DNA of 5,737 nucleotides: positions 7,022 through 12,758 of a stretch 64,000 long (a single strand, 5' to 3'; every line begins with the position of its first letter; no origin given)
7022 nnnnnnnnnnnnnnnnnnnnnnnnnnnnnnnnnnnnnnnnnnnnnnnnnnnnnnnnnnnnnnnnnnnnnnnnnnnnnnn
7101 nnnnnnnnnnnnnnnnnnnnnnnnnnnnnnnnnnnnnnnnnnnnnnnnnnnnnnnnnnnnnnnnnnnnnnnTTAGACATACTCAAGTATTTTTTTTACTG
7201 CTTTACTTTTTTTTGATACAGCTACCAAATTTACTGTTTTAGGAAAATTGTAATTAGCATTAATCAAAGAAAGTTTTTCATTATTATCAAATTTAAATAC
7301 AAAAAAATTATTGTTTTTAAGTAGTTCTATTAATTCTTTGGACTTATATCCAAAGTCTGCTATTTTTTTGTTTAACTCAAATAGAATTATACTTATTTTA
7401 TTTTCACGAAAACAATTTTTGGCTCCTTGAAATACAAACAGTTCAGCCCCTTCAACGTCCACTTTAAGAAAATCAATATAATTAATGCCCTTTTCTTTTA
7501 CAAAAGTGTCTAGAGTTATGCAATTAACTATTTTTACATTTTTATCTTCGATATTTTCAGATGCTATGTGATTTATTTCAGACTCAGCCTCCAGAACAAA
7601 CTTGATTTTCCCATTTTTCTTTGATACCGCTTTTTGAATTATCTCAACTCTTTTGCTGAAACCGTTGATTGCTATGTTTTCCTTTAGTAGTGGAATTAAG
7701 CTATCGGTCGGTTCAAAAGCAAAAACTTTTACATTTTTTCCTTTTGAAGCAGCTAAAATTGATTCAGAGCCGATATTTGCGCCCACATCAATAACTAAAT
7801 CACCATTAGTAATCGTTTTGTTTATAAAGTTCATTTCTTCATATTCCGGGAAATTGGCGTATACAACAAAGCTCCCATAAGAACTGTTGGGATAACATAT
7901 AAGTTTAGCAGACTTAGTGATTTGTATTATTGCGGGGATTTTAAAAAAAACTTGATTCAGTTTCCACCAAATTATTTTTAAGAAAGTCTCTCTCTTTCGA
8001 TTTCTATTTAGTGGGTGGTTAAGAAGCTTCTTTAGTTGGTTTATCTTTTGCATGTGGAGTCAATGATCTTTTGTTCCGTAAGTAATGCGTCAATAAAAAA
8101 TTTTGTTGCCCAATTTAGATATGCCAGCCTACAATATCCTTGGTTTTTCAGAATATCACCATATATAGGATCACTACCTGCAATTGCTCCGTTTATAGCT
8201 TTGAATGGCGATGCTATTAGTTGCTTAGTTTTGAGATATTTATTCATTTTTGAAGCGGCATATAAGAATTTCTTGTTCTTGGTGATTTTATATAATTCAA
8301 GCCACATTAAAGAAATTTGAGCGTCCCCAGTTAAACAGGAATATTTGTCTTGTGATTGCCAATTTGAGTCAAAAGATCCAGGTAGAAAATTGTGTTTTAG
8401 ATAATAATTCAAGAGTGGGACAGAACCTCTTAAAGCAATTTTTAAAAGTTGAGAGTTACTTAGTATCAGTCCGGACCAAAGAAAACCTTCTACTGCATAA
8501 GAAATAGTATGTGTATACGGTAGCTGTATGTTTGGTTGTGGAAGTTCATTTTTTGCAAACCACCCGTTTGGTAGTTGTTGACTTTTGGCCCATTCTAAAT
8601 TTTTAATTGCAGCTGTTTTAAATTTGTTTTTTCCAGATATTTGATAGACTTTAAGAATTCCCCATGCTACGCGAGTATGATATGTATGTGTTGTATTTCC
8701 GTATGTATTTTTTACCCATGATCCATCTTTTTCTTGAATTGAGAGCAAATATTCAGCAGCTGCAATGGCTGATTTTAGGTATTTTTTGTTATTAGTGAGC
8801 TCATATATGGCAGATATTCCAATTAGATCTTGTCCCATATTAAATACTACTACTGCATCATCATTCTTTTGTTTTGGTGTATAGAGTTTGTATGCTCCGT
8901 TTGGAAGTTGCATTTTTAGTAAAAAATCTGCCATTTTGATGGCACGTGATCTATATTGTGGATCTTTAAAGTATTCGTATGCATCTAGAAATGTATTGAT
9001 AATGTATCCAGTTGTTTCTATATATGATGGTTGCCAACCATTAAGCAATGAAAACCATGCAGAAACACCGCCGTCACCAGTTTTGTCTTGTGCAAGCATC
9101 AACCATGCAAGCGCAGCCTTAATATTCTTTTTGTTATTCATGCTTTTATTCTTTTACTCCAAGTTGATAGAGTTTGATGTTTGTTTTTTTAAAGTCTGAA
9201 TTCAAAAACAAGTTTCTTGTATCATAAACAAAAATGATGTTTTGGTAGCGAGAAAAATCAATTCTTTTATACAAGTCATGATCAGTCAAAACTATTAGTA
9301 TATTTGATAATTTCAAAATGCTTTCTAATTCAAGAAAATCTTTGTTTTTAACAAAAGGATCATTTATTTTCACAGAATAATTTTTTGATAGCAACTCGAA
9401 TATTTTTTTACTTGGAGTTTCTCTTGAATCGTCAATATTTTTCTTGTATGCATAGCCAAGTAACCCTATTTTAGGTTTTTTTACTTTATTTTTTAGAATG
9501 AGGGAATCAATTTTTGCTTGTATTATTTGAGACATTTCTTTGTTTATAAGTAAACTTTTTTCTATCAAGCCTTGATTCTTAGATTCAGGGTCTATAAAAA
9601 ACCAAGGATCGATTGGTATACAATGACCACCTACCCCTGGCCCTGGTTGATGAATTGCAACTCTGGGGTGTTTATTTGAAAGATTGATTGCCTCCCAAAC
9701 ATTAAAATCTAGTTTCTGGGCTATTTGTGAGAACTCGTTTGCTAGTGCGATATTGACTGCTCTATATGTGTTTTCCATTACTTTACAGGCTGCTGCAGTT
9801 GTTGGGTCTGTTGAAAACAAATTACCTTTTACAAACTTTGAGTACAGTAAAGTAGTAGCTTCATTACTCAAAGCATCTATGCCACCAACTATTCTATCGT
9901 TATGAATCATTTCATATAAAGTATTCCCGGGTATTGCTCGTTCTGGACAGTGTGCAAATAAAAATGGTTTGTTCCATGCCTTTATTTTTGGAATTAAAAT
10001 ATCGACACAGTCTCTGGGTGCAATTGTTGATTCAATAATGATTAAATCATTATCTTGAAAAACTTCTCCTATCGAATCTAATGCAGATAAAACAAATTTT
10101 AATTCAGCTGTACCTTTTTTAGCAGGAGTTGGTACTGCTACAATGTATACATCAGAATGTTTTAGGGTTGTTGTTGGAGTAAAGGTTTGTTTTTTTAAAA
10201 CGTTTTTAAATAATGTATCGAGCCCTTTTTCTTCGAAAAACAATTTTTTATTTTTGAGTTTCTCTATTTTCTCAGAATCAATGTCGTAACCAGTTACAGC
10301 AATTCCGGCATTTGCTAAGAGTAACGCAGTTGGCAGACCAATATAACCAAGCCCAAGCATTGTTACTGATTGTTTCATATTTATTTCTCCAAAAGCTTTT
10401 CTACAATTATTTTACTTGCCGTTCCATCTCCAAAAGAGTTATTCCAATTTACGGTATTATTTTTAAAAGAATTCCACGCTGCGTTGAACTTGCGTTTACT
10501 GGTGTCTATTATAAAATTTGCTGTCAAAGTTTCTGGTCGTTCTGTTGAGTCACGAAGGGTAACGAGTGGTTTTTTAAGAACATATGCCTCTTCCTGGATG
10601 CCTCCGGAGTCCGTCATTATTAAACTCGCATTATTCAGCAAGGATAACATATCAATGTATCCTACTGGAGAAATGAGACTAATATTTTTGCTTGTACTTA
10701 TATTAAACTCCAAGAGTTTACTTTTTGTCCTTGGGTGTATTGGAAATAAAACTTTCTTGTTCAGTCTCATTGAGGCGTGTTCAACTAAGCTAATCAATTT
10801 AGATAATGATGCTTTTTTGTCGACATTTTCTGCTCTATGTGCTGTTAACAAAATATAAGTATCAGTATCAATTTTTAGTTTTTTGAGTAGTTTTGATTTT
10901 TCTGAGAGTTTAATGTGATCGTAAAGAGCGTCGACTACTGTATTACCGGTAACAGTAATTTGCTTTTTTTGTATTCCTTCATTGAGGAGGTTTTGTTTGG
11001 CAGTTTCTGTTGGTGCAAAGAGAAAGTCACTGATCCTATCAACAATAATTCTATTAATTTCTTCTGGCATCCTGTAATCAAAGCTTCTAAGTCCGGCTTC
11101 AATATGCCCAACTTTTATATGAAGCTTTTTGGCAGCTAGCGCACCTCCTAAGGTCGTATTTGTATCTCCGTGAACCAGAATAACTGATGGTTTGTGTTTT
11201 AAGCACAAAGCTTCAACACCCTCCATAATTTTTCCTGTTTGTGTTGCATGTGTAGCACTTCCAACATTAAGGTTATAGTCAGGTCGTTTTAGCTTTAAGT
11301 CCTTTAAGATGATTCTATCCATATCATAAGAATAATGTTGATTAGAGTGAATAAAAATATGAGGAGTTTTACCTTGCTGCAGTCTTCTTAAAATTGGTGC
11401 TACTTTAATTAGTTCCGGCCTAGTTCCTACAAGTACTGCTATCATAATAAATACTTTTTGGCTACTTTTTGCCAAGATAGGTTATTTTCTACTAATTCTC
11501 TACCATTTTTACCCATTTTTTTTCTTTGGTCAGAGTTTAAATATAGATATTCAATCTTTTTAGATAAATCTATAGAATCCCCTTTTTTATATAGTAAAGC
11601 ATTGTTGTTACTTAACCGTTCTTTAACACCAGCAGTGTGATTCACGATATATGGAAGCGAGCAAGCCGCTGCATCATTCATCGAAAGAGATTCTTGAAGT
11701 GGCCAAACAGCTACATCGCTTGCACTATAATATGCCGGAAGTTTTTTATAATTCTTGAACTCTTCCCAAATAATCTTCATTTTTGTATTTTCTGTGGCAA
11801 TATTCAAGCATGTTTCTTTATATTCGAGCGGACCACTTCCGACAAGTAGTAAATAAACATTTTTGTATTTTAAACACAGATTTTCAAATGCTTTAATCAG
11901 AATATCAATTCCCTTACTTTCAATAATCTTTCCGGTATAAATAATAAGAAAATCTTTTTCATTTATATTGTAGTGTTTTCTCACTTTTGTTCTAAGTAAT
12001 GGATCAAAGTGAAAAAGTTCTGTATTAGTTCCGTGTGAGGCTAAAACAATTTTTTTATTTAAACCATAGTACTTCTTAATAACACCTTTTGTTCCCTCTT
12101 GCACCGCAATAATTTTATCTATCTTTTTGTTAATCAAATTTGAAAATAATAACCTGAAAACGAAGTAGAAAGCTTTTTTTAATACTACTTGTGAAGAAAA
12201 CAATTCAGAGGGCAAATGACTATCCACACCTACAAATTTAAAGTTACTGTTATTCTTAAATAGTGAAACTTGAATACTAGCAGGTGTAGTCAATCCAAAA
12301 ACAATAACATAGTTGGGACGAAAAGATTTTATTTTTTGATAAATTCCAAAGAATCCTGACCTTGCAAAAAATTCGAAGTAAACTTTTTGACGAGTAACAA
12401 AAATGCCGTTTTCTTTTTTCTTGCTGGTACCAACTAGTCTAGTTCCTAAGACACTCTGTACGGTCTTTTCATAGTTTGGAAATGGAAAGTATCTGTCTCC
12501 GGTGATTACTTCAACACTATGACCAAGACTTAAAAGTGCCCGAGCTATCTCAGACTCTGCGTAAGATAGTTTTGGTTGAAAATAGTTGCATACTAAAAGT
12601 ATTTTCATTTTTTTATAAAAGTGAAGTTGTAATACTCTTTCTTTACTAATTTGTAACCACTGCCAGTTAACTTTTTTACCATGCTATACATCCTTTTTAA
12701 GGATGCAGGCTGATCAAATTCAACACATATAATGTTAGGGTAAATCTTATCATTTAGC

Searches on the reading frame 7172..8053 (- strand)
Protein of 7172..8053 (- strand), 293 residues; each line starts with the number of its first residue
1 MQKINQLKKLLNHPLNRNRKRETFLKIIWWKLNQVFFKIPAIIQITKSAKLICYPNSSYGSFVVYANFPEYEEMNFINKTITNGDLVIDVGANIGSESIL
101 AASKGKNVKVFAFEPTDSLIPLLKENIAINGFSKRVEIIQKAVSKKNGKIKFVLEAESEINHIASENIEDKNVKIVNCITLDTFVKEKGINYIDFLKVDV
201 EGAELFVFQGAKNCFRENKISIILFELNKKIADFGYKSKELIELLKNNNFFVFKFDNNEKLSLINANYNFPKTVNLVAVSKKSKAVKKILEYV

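Call 9: search_protein_families(library=pfam, proteins=[window:7172-8053:-], max_evalue=0.001)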
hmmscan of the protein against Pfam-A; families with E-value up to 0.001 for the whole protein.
window:7172-8053:- (293 aa): 2 families
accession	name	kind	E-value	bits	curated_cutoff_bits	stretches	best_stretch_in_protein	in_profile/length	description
PF05050.19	Methyltransf_21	-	1.9e-24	87.1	22.7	1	89-250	1-171/173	Methyltransferase FkbM domain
PF02475.24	TRM5-TYW2_MTfase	-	7.5e-06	26.4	28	1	71-145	24-98/164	TRM5/TYW2 methyltransferase domain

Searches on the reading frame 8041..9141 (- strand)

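Call 9: search_protein_families(library=pfam, proteins=[window:8041-9141:-], max_evalue=0.001)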
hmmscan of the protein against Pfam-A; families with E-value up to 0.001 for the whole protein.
window:8041-9141:- (366 aa): 6 families
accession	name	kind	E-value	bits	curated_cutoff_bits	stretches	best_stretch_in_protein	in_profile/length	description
PF09492.16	Pec_lyase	-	4.9e-13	49.4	22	1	48-101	45-98/292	Pectic acid lyase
PF06662.19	C5-epim_C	-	5.1e-08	33.1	23.3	0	103-144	32-73/188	D-glucuronyl C5-epimerase C-terminus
PF07944.18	Beta-AFase-like_GH127_cat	-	1e-06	28.5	24.9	1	5-178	81-251/376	Beta-L-arabinofuranosidase, GH127 catalytic domain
PF05147.19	LANC_like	-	1.3e-05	24.4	23.2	0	109-198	113-211/350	Lanthionine synthetase C-like protein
PF01532.26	Glyco_hydro_47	-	8.3e-05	22.2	22.9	0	37-161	73-211/455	Glycosyl hydrolase family 47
PF07470.19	Glyco_hydro_88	-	0.00011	21.8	26.6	1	43-146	30-123/352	Glycosyl Hydrolase Family 88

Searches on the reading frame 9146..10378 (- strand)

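Call 9: search_protein_families(library=pfam, proteins=[window:9146-10378:-], max_evalue=0.001)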
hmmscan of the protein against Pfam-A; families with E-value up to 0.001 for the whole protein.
window:9146-10378:- (410 aa): 6 families
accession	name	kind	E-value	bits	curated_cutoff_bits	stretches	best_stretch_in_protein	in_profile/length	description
PF03721.20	UDPG_MGDP_dh_N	-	2.5e-44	151.5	27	1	4-173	2-181/187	UDP-glucose/GDP-mannose dehydrogenase family, NAD binding domain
PF00984.24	UDPG_MGDP_dh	-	6e-22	78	25.4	1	194-268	2-78/94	UDP-glucose/GDP-mannose dehydrogenase family, central domain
PF03720.21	UDPG_MGDP_dh_C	-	1.6e-15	57.8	30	1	306-391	2-101/103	UDP-glucose/GDP-mannose dehydrogenase family, UDP binding domain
PF03446.21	NAD_binding_2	-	9e-06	26.2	21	1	5-124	2-100/161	NAD binding domain of 6-phosphogluconate dehydrogenase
PF02558.23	ApbA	-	0.00049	20.2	22.2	1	6-85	2-77/150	Ketopantoate reductase PanE/ApbA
PF02737.24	3HCDH_N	-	0.00075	19.9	22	0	5-44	2-41/180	3-hydroxyacyl-CoA dehydrogenase, NAD binding domain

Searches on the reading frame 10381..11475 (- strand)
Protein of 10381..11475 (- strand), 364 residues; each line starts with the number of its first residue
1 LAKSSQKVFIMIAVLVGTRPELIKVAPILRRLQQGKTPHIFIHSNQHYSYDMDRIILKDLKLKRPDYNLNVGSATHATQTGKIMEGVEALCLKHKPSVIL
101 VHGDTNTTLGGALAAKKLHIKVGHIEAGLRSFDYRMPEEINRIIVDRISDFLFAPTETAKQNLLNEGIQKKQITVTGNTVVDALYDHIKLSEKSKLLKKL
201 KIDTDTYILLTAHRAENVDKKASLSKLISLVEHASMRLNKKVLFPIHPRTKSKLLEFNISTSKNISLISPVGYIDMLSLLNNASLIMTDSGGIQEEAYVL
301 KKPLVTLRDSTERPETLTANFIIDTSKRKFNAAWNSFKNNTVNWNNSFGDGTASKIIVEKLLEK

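Call 9: search_protein_families(library=pfam, proteins=[window:10381-11475:-], max_evalue=0.001)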
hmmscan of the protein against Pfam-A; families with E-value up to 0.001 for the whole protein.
window:10381-11475:- (364 aa): 1 family
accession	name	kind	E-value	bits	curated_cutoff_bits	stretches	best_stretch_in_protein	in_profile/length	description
PF02350.25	Epimerase_2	-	1.1e-104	350.5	30.6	1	36-361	8-346/347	UDP-N-acetylglucosamine 2-epimerase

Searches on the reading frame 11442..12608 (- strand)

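Call 9: search_protein_families(library=pfam, proteins=[window:11442-12608:-], max_evalue=0.001)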
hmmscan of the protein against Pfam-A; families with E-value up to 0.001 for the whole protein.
window:11442-12608:- (388 aa): 4 families
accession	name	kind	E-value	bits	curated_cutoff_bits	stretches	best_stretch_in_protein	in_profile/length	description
PF00534.26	Glycos_transf_1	-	9.4e-25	87.6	26.4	1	207-371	3-171/172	Glycosyl transferases group 1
PF13692.12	Glyco_trans_1_4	-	1.4e-16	61.5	27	1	221-356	3-140/142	Glycosyl transferases group 1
PF13524.12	Glyco_trans_1_2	-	2e-07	31.5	25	1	278-387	28-143/144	Glycosyl transferase-like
PF13439.12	Glyco_transf_4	-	3.9e-06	27.4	28.5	1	20-197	10-169/170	Glycosyltransferase Family 4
